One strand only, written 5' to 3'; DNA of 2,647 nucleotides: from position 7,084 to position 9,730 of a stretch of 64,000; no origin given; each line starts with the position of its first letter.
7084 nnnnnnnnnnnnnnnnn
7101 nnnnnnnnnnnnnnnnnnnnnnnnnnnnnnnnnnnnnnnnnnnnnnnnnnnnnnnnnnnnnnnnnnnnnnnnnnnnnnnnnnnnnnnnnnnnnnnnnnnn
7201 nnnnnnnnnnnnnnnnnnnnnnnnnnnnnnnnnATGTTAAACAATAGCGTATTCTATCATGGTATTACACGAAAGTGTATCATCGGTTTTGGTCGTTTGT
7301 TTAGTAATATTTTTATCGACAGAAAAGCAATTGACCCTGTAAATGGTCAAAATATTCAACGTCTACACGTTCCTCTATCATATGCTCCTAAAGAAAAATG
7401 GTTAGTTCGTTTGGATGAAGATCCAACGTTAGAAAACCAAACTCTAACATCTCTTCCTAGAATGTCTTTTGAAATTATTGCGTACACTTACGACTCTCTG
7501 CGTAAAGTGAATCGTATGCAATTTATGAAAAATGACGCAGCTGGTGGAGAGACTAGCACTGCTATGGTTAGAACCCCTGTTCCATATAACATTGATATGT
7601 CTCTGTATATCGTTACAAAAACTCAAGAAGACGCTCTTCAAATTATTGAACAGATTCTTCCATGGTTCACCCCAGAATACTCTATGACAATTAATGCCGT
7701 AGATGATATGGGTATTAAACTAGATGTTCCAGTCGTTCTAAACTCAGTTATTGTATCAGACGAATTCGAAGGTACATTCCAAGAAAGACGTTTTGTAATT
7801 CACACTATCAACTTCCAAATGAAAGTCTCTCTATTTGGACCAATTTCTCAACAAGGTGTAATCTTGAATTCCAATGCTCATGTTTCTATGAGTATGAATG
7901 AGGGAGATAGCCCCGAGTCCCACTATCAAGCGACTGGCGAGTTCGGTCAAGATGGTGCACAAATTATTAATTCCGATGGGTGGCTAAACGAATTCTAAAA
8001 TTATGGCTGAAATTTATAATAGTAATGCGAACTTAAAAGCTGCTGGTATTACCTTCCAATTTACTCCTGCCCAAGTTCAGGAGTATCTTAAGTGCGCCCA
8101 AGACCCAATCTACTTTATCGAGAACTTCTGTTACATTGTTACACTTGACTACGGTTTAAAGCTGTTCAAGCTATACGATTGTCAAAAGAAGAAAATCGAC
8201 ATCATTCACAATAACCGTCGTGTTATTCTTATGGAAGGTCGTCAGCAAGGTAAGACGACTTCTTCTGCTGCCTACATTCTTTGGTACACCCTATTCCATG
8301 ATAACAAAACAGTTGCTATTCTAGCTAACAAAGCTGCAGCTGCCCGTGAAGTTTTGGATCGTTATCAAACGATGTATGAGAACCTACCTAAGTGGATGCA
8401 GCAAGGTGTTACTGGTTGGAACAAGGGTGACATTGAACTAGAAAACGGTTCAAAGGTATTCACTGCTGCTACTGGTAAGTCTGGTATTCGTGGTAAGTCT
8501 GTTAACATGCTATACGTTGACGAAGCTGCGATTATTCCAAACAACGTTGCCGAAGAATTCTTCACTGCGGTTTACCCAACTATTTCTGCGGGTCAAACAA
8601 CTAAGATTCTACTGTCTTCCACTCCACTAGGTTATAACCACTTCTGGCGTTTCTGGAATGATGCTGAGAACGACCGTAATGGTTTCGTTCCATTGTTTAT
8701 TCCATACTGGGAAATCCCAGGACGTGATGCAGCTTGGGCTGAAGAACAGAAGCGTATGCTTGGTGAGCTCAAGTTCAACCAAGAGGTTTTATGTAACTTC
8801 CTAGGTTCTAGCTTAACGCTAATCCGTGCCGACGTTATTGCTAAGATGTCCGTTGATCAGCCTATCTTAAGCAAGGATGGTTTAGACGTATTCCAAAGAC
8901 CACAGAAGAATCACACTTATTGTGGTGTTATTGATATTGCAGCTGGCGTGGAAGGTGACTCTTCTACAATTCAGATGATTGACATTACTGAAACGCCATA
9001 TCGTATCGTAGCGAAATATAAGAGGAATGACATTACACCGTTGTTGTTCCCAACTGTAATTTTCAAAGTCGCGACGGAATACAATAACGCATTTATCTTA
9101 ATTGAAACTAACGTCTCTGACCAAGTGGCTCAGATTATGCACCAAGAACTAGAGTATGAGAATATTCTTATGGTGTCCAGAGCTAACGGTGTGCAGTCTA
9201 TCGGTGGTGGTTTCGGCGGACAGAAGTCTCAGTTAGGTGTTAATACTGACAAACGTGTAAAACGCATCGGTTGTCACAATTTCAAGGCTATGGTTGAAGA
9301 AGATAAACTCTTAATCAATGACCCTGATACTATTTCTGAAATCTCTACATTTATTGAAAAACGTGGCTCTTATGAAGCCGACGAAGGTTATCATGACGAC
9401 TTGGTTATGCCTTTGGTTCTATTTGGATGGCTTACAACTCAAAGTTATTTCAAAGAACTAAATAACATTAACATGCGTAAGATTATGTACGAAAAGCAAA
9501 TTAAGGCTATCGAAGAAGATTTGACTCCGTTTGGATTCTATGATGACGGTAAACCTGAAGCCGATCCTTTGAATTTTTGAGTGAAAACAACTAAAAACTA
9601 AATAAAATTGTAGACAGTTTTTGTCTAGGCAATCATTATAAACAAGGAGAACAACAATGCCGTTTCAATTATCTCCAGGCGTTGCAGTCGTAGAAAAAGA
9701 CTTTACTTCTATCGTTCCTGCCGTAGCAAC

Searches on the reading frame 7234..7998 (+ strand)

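Call 97: search_protein_families(library=phrogs, proteins=[window:7234-7998:+], max_evalue=0.00001)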
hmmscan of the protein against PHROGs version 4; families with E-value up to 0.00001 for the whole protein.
window:7234-7998:+ (254 aa): 3 families
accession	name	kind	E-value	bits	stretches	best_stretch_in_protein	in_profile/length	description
phrog_227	-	tail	6.2e-71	240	1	5-238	4-234/278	tail sheath stabilizer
phrog_11196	-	tail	2.5e-06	27.8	0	7-156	6-164/441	tail sheath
phrog_22065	-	tail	6.8e-06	26.3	1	7-218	4-215/456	tail sheath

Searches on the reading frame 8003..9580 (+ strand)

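Call 4: search_protein_families(library=phrogs, proteins=[window:8003-9580:+], max_evalue=0.001)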
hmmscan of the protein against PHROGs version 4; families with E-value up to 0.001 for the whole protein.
window:8003-9580:+ (525 aa): 12 families
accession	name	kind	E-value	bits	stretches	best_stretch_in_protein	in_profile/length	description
phrog_5989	-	head and packaging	8.2e-58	197.2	1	5-264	91-332/347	terminase large subunit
phrog_2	-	head and packaging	2.1e-53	183.2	1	51-518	261-624/807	terminase large subunit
phrog_36964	-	head and packaging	2.6e-46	159.1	2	84-473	434-848/890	terminase large subunit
phrog_7579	-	head and packaging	3.5e-20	73.3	1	61-280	7-227/239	terminase large subunit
phrog_24361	-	head and packaging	5.8e-16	59.7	1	343-473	7-133/162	terminase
phrog_38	-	head and packaging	7.7e-13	49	1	39-485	277-710/760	terminase large subunit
phrog_9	-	head and packaging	3.7e-12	46.9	1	32-196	185-343/812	terminase large subunit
phrog_26724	-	unknown function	4.7e-09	37.1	1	44-197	22-174/192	-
phrog_32359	-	head and packaging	5.5e-08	33.7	1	27-135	63-172/210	terminase large subunit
phrog_38407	-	unknown function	2.4e-07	31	1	294-472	170-342/370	-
phrog_1488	-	unknown function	2.1e-05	25.5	1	60-171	30-134/177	unknown function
phrog_2586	-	unknown function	8e-05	23.8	1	60-187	32-148/166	-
